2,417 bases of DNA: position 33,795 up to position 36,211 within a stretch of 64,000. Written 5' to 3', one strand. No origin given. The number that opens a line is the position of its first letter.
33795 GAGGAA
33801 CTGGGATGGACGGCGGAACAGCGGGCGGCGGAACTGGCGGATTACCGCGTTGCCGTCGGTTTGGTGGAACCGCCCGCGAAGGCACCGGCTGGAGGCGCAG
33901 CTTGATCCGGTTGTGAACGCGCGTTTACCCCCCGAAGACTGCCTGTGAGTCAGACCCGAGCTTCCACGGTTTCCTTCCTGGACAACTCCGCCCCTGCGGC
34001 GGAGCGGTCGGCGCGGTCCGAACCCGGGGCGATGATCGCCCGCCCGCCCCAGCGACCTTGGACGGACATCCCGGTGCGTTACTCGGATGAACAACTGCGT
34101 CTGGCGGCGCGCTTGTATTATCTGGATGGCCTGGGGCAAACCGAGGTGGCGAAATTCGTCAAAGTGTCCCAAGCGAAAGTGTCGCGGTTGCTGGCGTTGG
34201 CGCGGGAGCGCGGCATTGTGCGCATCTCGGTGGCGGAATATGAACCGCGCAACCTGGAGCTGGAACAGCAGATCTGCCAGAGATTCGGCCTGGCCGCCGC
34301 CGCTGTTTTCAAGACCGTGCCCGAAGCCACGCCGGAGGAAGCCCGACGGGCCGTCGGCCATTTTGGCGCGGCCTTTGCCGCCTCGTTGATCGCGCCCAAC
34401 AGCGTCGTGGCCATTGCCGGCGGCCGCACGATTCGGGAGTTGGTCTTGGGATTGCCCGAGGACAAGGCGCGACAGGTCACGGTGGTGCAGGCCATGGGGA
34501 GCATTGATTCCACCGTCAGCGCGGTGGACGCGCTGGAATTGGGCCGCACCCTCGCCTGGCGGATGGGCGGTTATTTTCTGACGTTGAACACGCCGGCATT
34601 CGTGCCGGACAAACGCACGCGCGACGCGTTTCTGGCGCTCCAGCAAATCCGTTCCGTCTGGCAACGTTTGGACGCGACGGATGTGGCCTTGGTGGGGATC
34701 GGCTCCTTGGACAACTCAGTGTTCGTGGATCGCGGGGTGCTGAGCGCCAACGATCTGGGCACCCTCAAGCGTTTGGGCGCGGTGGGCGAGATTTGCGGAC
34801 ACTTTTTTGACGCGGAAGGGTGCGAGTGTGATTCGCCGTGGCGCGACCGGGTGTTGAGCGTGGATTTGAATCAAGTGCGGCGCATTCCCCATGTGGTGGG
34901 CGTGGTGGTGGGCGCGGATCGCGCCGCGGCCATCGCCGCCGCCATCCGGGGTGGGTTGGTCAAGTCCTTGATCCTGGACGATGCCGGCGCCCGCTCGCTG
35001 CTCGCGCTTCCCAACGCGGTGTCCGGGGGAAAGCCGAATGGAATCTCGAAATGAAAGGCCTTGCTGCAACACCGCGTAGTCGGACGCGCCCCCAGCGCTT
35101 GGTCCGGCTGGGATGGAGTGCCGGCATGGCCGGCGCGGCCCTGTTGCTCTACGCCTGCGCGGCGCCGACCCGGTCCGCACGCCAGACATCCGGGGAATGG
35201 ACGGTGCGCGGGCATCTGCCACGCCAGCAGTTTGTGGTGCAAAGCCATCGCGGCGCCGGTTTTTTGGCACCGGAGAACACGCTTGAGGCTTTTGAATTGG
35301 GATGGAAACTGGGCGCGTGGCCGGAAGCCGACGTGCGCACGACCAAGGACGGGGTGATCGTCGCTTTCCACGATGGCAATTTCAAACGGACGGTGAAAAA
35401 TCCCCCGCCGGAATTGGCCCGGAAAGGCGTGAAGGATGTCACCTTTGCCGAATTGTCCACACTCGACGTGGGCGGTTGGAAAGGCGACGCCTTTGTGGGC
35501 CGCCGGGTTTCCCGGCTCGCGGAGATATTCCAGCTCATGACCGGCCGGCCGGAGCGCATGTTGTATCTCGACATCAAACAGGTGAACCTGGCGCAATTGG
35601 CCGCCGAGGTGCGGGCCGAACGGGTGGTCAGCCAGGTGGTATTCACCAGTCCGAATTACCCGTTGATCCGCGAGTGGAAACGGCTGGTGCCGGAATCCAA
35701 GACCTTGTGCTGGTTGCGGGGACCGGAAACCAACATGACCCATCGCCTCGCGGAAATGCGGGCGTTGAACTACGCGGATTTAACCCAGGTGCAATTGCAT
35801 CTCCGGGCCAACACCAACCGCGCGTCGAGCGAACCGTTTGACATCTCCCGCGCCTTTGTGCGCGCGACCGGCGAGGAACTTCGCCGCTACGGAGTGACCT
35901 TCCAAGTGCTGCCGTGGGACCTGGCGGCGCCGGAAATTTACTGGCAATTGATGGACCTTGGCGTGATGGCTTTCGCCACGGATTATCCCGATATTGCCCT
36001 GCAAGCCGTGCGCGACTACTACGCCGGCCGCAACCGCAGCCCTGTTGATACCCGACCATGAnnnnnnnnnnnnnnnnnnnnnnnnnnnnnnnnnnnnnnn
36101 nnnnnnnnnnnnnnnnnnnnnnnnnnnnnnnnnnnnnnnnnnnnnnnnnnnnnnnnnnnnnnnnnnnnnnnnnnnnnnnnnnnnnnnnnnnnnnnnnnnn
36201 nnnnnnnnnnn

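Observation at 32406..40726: Glycerol-phosphate locus encoding both a G3P dehydrogenase and a G1P-dehydrogenase-like enzyme, with two GlpT paralogs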

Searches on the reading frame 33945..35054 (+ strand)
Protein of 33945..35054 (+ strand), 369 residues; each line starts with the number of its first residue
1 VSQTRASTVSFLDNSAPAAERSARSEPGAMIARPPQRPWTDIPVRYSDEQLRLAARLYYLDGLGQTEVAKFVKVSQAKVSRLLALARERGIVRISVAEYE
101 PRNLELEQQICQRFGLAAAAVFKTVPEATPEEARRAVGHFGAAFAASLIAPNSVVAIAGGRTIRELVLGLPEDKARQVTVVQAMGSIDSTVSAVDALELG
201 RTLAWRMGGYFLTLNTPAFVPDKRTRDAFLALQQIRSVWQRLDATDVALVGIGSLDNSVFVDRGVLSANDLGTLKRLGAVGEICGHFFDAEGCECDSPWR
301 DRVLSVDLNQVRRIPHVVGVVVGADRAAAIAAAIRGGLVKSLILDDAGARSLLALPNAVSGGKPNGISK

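Call 3: search_protein_families(library=pfam, proteins=[window:33945-35054:+], max_evalue=0.01)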
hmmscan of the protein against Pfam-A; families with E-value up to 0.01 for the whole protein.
window:33945-35054:+ (369 aa): 4 families
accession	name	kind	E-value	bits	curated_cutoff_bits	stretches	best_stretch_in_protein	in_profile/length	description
PF04198.19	Sugar-bind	-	6.8e-61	206.1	27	1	103-354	6-257/257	Putative sugar-binding domain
PF07638.17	Sigma70_ECF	-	0.0012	19.2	21.1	1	47-89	137-178/185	ECF sigma factor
PF12802.13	MarR_2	-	0.0028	18.2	27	0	48-93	5-51/61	MarR family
PF24034.1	DUF7343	-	0.0063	16.8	27.6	0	65-93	21-49/62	Domain of unknown function (DUF7343)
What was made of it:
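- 33945..35054 (+): SorC-family transcriptional regulator (HTH plus sugar-phosphate-binding domain); an alternative ATG start lies at 34032. Pfam Sugar-bind 206 bits (call 3).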

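Call 4: search_protein_families(library=ncbifam, proteins=[window:33945-35054:+], max_evalue=0.01)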
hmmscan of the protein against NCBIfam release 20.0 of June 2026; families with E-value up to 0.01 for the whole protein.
window:33945-35054:+ (369 aa): 6 families
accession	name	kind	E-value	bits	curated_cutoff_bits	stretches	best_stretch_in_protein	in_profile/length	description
NF053881.1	TransRegDeoRBac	equivalog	7.2e-47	160.1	420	1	54-353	12-310/311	DNA-binding transcriptional repressor DeoR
NF011947.0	PRK15418.1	equivalog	2e-35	122.5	486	1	48-354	16-316/319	transcriptional regulator LsrR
TIGR02937.1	sigma70-ECF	superfamily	7.9e-05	22.3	42.9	1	48-88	119-159/165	sigma-70 family RNA polymerase sigma factor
TIGR03001.1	Sig-70_gmx1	subfamily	0.0021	17.5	154.6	1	50-92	165-207/244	RNA polymerase sigma-70 factor, Myxococcales family 1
NF005514.0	PRK07122.1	subfamily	0.0031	16.7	372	0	52-85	221-254/264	RNA polymerase sigma factor SigF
NF033545.0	transpos_IS630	equivalog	0.0033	16.9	100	1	52-109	2-61/299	IS630 family transposase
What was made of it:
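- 33945..35054 (+): NCBIfam DeoR/LsrR-type models score below their cut-offs (call 4).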

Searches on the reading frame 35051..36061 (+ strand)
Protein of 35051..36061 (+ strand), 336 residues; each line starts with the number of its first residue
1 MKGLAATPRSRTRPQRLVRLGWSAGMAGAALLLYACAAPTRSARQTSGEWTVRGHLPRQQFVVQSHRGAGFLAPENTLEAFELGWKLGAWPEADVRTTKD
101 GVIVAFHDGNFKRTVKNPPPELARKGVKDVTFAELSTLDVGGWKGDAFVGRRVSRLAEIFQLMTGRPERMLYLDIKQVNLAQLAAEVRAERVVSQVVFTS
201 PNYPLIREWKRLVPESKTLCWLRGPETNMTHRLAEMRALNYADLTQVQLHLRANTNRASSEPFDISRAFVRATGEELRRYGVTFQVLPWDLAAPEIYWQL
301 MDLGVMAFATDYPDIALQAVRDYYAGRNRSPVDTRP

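Call 3: search_protein_families(library=pfam, proteins=[window:35051-36061:+], max_evalue=0.01)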
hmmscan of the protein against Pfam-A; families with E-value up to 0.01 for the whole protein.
window:35051-36061:+ (336 aa): 1 family
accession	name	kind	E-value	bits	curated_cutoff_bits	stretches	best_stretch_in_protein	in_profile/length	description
PF03009.23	GDPD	-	5.9e-22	79.4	23.6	1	66-314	1-243/244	Glycerophosphoryl diester phosphodiesterase family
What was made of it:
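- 35051..36061 (+): Glycerophosphodiester phosphodiesterase family enzyme with an N-terminal signal and possible lipobox (..LLLYAC..); probably exported. Pfam GDPD 79 bits over the full-length domain (call 3).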

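Call 4: search_protein_families(library=ncbifam, proteins=[window:35051-36061:+], max_evalue=0.01)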
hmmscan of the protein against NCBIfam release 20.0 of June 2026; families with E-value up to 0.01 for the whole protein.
window:35051-36061:+ (336 aa): 3 families
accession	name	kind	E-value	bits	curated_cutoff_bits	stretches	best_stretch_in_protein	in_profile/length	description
NF006989.0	PRK09454.1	equivalog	6.4e-18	65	264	1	65-164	14-108/251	glycerophosphodiester phosphodiesterase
NF053857.1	LysphglycPlipDStph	equivalog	2.1e-07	30.5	450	1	55-146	40-126/305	lysophosphatidylglycerol phospholipase D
NF008354.0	PRK11143.1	equivalog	0.00011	21.3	254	1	58-125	28-98/359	glycerophosphodiester phosphodiesterase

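Call 77: search_solved_structures(query=window:35051-36058:+, max_evalue=0.001, show_alignments=1)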
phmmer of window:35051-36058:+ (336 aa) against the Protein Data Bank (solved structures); distinct sequences matched with E-value up to 0.001: 20.
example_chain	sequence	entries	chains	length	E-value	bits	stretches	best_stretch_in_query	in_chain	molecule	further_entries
1zcc_A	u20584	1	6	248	6.5e-16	61.3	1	63-220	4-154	glycerophosphodiester phosphodiesterase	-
2pz0_A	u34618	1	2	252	8.6e-16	60.9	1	59-218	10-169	Glycerophosphoryl diester phosphodiesterase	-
3l12_A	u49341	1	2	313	6.3e-11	44.9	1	53-314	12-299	Putative Glycerophosphoryl diester phosphodiesterase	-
4oec_A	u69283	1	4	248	7.9e-11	44.6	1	58-216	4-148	Glycerophosphoryl diester phosphodiesterase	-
4r7o_A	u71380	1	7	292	9.1e-11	44.4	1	58-176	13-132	Glycerophosphoryl diester phosphodiesterase, putative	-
3qvq_A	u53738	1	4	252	1.4e-10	43.7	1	63-176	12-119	Phosphodiesterase Olei02445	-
2otd_A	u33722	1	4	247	2.7e-10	42.8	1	63-162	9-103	Glycerophosphodiester phosphodiesterase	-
5t91_A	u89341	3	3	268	9.3e-10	41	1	59-150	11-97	Glycerophosphoryl diester phosphodiesterase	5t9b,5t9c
2oog_A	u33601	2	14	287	6.1e-09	38.4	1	55-146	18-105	Glycerophosphoryl diester phosphodiesterase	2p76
3ch0_A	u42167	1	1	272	7.6e-08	34.8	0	60-115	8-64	Glycerophosphodiester phosphodiesterase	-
3mz2_A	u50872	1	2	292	5.8e-07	31.8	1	63-195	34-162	Glycerophosphoryl diester phosphodiesterase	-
7e0v_A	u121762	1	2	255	2.9e-06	29.5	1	58-212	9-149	Glycerophosphodiester phosphodiesterase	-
1o1z_A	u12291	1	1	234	4e-06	29.1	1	58-191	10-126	glycerophosphodiester phosphodiesterase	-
8ghh_A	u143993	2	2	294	2.5e-05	26.5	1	63-139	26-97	Glycerophosphodiester phosphodiesterase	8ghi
7e2a_A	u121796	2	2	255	3.6e-05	25.9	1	58-212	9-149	Glycerophosphodiester phosphodiesterase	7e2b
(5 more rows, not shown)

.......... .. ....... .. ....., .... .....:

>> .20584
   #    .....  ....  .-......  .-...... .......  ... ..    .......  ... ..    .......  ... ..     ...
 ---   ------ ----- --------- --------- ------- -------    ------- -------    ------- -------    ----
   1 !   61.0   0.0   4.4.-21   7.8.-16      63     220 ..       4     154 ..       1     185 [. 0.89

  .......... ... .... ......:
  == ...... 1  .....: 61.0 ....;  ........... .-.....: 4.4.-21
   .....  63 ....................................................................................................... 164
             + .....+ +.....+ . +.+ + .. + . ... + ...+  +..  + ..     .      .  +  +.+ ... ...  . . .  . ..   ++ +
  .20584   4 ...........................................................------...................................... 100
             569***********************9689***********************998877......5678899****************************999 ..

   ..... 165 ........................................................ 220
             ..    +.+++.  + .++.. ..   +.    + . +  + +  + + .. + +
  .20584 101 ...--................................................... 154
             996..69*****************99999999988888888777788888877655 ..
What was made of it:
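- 35051..36061 (+): The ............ motifs are present (call 77).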
